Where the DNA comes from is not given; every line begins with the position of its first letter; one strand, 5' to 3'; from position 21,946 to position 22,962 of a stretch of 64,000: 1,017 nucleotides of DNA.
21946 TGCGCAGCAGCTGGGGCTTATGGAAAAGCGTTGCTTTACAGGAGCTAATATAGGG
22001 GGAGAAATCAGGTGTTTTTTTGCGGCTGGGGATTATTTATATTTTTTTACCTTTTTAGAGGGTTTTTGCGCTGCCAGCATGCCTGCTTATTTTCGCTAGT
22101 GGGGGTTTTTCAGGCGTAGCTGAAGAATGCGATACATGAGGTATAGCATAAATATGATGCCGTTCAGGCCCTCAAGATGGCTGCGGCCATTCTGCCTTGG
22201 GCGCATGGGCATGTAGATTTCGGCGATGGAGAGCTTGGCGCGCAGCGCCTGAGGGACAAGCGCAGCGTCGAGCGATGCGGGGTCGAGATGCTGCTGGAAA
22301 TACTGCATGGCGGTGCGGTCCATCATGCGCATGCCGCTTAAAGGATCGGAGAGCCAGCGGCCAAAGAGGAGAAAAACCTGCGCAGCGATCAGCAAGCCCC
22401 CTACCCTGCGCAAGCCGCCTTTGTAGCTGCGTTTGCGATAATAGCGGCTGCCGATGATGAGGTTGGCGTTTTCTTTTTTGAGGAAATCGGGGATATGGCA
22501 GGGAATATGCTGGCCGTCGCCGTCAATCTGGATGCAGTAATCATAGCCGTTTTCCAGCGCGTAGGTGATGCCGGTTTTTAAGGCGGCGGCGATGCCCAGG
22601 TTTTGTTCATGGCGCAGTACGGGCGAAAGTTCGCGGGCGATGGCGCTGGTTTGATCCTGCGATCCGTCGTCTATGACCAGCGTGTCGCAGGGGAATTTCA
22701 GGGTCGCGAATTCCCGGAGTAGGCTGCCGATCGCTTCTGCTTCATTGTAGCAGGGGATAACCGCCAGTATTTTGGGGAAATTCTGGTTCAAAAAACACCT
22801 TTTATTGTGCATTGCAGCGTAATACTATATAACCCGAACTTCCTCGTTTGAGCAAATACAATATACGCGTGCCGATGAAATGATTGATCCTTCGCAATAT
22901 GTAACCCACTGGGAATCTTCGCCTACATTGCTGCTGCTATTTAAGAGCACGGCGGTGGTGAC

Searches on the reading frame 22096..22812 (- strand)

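Call 10: search_protein_families(library=pfam, proteins=[window:22096-22812:-], max_evalue=0.001)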
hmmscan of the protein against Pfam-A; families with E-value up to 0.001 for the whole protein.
window:22096-22812:- (238 aa): 1 family
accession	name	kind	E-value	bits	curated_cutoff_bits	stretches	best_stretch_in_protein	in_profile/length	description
PF00535.33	Glycos_transf_2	-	1.6e-17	64.4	23.3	1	18-136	3-128/168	Glycosyl transferase family 2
